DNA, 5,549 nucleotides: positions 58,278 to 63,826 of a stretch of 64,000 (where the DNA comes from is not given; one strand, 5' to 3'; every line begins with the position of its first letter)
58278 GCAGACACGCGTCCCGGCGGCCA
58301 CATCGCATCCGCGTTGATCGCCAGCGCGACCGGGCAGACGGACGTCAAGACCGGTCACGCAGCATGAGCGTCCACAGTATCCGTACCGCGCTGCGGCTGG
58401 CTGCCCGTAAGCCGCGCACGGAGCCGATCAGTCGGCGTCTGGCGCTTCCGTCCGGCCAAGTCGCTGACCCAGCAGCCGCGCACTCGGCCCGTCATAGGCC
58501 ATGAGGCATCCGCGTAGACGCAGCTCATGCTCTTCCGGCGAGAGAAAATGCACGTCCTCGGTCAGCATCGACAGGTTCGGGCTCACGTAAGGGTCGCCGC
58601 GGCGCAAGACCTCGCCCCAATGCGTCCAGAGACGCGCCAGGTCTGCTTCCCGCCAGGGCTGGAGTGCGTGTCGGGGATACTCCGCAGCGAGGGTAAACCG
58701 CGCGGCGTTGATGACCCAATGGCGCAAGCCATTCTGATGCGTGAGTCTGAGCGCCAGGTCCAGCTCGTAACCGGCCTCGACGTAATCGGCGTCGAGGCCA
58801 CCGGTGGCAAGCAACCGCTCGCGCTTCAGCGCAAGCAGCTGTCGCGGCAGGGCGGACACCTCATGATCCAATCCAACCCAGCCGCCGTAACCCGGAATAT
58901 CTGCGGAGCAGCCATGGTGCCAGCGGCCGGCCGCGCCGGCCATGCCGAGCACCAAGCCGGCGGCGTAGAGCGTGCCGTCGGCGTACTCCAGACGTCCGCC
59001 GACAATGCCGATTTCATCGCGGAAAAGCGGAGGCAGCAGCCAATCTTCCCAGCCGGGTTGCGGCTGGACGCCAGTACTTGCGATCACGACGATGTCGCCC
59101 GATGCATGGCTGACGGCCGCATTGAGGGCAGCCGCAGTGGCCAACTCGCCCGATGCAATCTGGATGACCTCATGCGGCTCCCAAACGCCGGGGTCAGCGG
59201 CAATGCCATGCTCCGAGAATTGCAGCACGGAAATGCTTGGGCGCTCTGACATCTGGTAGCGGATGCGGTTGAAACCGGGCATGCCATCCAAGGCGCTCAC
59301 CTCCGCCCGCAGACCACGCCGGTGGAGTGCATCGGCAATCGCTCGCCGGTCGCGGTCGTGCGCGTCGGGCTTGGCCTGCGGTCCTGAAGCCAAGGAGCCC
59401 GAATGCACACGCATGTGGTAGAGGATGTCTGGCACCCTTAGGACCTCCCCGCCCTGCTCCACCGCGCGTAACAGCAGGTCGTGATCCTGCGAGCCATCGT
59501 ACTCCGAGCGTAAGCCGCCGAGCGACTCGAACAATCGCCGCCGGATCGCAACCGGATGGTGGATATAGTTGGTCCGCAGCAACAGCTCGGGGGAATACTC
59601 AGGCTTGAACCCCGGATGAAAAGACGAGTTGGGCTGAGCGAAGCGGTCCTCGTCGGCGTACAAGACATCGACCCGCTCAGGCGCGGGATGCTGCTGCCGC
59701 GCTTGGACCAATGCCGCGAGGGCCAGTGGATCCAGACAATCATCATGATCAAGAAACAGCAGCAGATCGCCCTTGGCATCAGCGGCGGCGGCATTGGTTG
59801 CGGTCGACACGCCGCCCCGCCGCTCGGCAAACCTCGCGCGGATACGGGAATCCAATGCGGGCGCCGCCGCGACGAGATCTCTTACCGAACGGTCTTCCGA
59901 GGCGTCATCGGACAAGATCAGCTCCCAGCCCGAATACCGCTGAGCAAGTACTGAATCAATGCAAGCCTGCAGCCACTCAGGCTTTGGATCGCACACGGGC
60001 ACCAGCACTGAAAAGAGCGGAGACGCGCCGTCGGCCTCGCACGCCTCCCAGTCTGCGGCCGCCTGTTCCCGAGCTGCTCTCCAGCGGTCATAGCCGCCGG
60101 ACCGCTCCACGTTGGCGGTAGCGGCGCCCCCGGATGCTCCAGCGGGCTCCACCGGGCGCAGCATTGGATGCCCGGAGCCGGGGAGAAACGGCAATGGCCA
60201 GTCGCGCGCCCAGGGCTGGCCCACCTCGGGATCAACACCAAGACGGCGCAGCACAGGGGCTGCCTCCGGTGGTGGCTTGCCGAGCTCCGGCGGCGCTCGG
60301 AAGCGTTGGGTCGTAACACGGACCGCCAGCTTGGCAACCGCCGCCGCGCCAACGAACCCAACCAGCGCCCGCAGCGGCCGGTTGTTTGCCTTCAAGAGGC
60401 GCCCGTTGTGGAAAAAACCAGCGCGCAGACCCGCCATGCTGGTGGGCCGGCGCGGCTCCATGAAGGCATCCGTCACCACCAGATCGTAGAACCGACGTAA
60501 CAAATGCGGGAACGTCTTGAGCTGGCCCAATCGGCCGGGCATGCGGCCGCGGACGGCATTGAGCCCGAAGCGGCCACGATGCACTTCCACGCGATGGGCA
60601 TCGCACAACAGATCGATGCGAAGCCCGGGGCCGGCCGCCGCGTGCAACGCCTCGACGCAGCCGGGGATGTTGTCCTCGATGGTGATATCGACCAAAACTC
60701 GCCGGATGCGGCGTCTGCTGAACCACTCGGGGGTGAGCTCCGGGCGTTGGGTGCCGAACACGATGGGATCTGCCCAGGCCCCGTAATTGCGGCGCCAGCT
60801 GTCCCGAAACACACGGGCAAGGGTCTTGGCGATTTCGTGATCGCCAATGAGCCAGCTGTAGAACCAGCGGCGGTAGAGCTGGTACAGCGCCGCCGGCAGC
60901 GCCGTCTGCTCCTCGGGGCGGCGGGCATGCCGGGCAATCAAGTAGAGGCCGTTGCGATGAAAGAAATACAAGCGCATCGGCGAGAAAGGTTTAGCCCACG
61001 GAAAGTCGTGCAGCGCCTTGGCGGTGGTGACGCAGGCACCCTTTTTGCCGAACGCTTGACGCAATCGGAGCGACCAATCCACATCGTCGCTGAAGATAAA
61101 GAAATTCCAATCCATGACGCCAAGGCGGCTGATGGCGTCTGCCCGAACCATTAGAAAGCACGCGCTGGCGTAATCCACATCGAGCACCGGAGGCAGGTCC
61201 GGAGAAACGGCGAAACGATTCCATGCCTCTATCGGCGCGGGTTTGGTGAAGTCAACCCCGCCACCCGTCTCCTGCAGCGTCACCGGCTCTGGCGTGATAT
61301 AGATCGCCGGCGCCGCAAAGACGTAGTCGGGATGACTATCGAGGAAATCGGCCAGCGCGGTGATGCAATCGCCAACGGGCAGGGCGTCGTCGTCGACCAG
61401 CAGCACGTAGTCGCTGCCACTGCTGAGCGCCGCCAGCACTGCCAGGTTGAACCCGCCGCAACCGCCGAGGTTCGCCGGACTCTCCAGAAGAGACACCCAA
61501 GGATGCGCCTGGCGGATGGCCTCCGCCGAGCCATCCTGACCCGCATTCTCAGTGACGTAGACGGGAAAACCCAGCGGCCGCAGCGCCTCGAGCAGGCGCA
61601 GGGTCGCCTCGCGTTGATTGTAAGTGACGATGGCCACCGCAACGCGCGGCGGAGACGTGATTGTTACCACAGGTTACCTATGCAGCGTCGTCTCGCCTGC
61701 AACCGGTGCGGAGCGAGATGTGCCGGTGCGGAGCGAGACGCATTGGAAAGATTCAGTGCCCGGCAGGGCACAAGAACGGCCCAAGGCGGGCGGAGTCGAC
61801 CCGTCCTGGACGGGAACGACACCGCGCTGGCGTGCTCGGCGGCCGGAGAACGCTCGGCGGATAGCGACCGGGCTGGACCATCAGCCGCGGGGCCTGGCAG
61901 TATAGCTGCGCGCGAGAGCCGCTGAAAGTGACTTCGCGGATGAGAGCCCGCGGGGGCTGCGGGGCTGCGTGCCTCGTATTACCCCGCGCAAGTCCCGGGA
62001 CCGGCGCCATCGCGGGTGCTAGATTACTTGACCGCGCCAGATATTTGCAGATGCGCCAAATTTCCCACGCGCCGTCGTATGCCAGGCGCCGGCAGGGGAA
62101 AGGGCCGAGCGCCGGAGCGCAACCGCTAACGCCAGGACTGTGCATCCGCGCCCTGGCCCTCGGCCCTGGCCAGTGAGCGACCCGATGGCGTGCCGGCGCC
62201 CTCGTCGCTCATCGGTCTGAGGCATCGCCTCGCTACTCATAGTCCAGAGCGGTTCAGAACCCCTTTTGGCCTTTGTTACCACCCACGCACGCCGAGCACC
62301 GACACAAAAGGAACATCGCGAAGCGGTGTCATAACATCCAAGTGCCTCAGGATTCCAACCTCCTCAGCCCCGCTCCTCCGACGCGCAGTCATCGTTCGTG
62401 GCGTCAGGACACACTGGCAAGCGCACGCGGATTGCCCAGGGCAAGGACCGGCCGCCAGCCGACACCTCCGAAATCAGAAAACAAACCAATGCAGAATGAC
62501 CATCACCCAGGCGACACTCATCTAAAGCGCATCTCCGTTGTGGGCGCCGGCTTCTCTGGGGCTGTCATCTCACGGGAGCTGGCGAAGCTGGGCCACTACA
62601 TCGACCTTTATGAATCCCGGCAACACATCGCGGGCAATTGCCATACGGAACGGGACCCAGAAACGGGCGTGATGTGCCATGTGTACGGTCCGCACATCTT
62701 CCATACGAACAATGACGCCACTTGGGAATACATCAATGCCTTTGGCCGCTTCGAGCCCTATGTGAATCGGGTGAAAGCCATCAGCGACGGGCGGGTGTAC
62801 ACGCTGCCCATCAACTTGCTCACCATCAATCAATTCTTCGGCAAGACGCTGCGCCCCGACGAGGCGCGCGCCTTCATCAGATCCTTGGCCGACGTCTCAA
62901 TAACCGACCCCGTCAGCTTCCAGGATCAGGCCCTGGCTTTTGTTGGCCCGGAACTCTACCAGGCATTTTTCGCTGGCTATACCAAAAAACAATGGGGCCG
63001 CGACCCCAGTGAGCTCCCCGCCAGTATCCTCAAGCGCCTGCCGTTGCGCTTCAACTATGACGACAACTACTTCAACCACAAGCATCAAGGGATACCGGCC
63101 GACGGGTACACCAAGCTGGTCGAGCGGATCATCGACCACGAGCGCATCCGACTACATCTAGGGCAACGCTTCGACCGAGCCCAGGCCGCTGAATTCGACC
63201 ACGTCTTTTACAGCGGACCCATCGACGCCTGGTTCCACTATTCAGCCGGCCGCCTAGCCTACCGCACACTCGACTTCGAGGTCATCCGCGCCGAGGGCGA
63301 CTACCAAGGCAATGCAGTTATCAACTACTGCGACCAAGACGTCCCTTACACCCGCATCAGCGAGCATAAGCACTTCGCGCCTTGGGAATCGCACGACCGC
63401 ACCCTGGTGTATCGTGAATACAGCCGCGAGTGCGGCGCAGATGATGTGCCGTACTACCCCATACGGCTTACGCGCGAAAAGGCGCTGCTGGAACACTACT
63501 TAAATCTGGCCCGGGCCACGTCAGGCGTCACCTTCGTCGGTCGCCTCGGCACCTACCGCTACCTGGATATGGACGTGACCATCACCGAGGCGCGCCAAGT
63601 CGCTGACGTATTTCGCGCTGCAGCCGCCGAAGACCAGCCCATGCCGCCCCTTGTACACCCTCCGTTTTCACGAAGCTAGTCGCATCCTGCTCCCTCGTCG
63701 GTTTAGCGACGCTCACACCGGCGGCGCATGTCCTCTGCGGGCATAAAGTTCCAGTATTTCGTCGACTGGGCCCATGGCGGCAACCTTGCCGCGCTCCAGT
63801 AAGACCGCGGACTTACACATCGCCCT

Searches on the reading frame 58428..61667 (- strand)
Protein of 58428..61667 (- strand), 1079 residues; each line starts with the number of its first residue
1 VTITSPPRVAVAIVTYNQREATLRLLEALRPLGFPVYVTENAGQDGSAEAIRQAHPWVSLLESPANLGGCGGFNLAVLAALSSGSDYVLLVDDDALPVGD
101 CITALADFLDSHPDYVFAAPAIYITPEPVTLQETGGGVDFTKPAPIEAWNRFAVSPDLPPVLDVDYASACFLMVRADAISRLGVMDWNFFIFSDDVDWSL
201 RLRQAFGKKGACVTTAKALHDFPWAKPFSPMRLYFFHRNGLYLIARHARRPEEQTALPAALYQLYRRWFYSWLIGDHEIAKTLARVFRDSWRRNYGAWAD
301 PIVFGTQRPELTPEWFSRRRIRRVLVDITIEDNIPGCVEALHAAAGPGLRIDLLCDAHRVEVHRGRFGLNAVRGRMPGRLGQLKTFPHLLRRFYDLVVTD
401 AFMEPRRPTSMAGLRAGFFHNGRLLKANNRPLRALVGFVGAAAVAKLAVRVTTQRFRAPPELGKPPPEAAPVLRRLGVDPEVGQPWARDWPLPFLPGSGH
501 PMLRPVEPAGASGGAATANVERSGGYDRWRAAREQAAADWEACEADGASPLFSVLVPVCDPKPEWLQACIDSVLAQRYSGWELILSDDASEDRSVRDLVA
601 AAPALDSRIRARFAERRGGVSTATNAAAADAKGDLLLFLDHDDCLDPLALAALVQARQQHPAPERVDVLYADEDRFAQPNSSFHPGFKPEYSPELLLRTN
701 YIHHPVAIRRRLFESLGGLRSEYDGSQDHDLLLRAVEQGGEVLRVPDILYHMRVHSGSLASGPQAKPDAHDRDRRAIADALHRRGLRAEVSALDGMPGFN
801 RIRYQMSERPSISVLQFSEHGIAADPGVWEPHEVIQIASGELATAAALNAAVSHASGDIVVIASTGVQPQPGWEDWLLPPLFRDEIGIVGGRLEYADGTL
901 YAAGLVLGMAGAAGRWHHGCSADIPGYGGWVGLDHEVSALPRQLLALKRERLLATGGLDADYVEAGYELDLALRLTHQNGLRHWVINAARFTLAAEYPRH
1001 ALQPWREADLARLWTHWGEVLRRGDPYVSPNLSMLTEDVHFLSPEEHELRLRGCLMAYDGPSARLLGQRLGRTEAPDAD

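Call 17: search_protein_families(library=pfam, proteins=[window:58428-61667:-], max_evalue=0.0001)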
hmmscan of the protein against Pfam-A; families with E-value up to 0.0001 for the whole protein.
window:58428-61667:- (1079 aa): 3 families
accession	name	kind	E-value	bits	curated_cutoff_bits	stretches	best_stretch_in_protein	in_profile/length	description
PF00535.33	Glycos_transf_2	-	5.1e-37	127.8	23.3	2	553-715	1-166/168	Glycosyl transferase family 2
PF13641.12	Glyco_tranf_2_3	-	1.9e-14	54.7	27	1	552-660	3-114/230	Glycosyltransferase like family 2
PF10111.15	Glyco_tranf_2_2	-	8e-05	22.7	27.3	0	554-655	2-104/276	Glycosyltransferase like family 2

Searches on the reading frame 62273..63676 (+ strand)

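Call 17: search_protein_families(library=pfam, proteins=[window:62273-63676:+], max_evalue=0.0001)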
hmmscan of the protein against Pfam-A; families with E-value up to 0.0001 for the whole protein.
window:62273-63676:+ (468 aa): 3 families
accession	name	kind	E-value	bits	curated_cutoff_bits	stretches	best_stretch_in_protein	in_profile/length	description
PF03275.19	GLF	-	1.4e-78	263.8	26.3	1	231-430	1-203/203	UDP-galactopyranose mutase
PF13450.12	NAD_binding_8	-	2.1e-16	60.4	21.9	1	89-156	1-67/68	NAD(P)-binding Rossmann-like domain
PF01593.30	Amino_oxidase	-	2e-06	27.8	19.8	1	95-299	2-224/443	Flavin containing amine oxidoreductase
